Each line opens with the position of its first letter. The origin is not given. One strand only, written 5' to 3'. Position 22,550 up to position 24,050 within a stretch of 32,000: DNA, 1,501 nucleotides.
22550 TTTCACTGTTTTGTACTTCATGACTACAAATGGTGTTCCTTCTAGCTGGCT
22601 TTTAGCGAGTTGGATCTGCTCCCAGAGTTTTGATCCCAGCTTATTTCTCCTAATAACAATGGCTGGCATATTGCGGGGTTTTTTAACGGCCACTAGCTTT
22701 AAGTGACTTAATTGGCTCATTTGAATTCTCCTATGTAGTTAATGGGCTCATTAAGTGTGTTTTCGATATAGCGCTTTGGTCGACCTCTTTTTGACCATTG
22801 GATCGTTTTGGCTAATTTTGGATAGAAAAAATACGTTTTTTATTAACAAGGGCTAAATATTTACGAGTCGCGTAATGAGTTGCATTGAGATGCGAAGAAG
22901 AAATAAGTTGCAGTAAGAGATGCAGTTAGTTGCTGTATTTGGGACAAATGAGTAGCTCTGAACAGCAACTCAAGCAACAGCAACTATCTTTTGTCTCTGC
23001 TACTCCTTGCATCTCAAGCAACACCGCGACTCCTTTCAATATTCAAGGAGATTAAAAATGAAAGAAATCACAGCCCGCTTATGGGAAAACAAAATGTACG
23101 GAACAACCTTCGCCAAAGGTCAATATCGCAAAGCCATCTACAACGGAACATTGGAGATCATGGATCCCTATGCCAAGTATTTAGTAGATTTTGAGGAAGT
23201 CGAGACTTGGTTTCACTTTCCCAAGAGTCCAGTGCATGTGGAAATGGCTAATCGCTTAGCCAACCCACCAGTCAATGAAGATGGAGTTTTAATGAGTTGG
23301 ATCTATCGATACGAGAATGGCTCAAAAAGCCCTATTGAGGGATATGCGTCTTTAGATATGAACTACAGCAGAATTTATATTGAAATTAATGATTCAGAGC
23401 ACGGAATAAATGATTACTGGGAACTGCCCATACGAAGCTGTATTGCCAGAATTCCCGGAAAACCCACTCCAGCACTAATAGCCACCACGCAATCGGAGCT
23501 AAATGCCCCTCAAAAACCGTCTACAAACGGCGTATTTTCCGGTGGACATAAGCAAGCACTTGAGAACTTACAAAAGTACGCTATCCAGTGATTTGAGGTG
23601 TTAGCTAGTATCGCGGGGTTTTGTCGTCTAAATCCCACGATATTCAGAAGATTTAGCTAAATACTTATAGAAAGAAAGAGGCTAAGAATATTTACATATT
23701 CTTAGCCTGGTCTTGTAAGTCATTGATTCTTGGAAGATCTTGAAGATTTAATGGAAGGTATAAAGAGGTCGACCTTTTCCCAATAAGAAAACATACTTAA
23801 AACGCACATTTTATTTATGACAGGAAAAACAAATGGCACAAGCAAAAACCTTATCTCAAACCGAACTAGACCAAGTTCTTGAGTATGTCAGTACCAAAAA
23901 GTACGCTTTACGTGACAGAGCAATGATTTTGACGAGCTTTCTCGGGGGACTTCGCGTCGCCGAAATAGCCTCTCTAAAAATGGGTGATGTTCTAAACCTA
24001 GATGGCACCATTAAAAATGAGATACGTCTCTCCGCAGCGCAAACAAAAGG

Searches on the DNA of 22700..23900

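Call 84: search_rna_families(source=window, start=22700, end=23900, threshold=evalue, max_evalue=1)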
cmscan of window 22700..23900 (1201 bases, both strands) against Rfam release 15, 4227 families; matches with E-value up to 1: 0.
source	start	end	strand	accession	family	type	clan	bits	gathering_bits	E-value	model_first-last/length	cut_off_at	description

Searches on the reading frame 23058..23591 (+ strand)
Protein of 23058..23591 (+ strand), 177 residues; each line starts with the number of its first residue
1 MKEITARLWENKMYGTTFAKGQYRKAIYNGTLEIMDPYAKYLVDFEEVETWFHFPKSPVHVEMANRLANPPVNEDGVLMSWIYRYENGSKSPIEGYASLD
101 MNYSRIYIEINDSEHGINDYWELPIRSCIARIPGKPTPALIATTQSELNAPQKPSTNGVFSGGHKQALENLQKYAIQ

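Call 10: search_protein_families(library=pfam, proteins=[window:23058-23591:+], max_evalue=0.01)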
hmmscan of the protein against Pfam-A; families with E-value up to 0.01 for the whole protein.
window:23058-23591:+ (177 aa): 0 families

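Call 21: search_protein_families(library=phrogs, proteins=[window:23058-23591:+], max_evalue=0.001)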
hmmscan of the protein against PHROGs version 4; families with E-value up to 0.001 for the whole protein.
window:23058-23591:+ (177 aa): 0 families

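Call 28: search_protein_families(library=ncbifam, proteins=[window:23058-23591:+], max_evalue=0.01)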
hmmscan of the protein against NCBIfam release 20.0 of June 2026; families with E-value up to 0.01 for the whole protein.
window:23058-23591:+ (177 aa): 0 families

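Call 74: find_homologous_proteins(query=window:23058-23591:+, max_evalue=0.001)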
Query window:23058-23591:+ (177 aa): 61 proteins with E <= 0.001 among 74 candidates.
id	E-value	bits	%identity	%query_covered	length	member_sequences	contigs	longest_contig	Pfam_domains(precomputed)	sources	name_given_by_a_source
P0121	3.7e-106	371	90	100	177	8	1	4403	-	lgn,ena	-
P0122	3.9e-105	367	92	100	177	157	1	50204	-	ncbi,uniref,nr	ncbi:hypothetical protein [Polynucleobacter sp. AP-Latsch-80-C2]|uniref:hypothetical protein n=1 Tax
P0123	2.2e-104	365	88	100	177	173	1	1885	-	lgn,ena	-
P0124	2.2e-103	361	89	100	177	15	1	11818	-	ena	-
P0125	1.9e-102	358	88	100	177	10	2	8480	-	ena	-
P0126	7.0e-101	353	86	100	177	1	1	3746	-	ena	-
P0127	2.8e-100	351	86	100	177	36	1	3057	-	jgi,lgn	jgi:hypothetical protein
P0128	3.1e-99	348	86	100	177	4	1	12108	-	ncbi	ncbi:MAG: hypothetical protein ACOYB0_10280 [Polynucleobacter sp.]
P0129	3.2e-99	348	85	100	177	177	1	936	-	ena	-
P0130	8.3e-99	347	86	100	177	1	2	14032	-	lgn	-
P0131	2.0e-98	345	92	93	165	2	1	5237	-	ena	-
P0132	7.2e-98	344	85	100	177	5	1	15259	-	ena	-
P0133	7.6e-98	343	85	100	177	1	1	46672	-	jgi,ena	jgi:hypothetical protein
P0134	5.6e-96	337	84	100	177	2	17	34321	-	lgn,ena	-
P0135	1.2e-94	333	81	100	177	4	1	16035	-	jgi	jgi:hypothetical protein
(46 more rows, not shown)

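Call 81: predict_structure(alignment_id=A5)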
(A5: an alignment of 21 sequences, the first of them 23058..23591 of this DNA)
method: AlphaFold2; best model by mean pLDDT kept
length: 177 residues; sequences in the alignment: 21
mean_pLDDT: 81.9   pTM: 0.75
mean pLDDT of the five models: 81.9, 81.9, 81.7, 80.3, 80.1
residues with pLDDT >= 90: 101; 70-90: 39; 50-70: 11; < 50: 26
segments of 3 or more residues with pLDDT < 50: 153-172, 174-177
pLDDT, mean of each block of 10 residues (from residue 1): 91 81 86 93 95 89 89 94 95 96 95 94 86 80 72 41 40 47
secondary structure, 60 per line:
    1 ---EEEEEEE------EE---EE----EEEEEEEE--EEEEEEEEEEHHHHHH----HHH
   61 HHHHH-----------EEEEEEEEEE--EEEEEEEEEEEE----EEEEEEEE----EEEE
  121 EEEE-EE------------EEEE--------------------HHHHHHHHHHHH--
elements in order: E4-10 E28-35 E38-47 H48-53 H58-65 E77-86 E89-100 E105-112 E117-124 E140-143 H164-175

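Call 83: fold_search(model_id=the predicted structure, library=pdb)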
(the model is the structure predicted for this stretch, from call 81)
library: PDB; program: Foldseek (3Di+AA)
matches with E <= 10: 404; with E <= 0.001: 0
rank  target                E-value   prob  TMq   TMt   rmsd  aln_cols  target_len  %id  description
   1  8x7g_A                1.8e-01  0.51  0.31  0.33  12.1       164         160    7  Crystal structure of the ternary complex of GID4-PROTAC(NEP108)-BRD4(BD1). (released 2025-03-26)
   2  8sob_B                3.4e-01  0.07  0.12  0.07  15.1       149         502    6  Phosphoinositide phosphate 3 kinase gamma bound with ADP (released 2024-04-03)
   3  8h14_A                4.2e-01  0.05  0.13  0.03  14.4       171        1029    8  Structure of SARS-CoV-1 Spike Protein with Engineered x3 Disulfide (D414C and V969C), Locked-1 Conformation (released 2022-10-19)
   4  7eaz_A                5.2e-01  0.04  0.12  0.04  17.0       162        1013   12  Cryo-EM structure of SARS-CoV-2 Spike D614G variant, one RBD-up conformation 1 (released 2021-06-23)
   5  2e7t_A                5.4e-01  0.08  0.17  0.14  14.0       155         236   10  Crystal structure of basic winged bean lectin in complex with a blood group trisaccharide (released 2007-06-19)
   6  7fce_A                5.7e-01  0.04  0.13  0.03  15.1       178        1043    8  Structure of the SARS-CoV-2 A372T spike glycoprotein (closed) (released 2022-01-26)
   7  7v7o_A                5.7e-01  0.03  0.13  0.04  14.8       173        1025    9  Cryo-EM structure of SARS-CoV-2 S-Delta variant (B.1.617.2), one RBD-up conformation 1 (released 2021-10-06)
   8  8ydx_A                6.1e-01  0.03  0.12  0.03  15.0       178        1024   10  Cryo-EM structure of SARS-CoV-2 spike ectodomain (HexaPro, Omicron BA.2 variant) in complex with CeSPIACE (released 2025-01-15)
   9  9atp_B                6.1e-01  0.02  0.10  0.06  17.9       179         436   12  local refinement of XBB.1.5 spike/Nanosota-3C complex (released 2024-09-18)
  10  7vgw_B                6.4e-01  0.47  0.38  0.33   9.3       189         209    8  Yeast gid10 with Pro-peptide (released 2022-07-27)
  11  8kee_T                6.7e-01  0.04  0.17  0.18  17.9       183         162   11  Cyanophage A-1(L) sheath-tube (released 2024-04-10)
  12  6crx_C                6.7e-01  0.03  0.13  0.04  14.4       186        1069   10  SARS Spike Glycoprotein, Stabilized variant, two S1 CTDs in the upwards conformation (released 2018-04-11)
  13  8ydy_A                6.7e-01  0.02  0.12  0.04  15.4       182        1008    9  Cryo-EM structure of SARS-CoV-2 spike ectodomain (HexaPro, Omicron BA.5 variant) in complex with CeSPIACE, class 1 (released 2025-01-15)
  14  8h0x_A                7.1e-01  0.04  0.13  0.04  14.9       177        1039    8  Structure of SARS-CoV-1 Spike Protein with Engineered x1 Disulfide (S370C and D967C), Locked-1 Conformation (released 2022-11-09)
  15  8h0y_C                7.1e-01  0.03  0.13  0.03  15.6       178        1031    8  Structure of SARS-CoV-1 Spike Protein with Engineered x1 Disulfide (S370C and D967C), Locked-112 Conformation (released 2022-11-09)
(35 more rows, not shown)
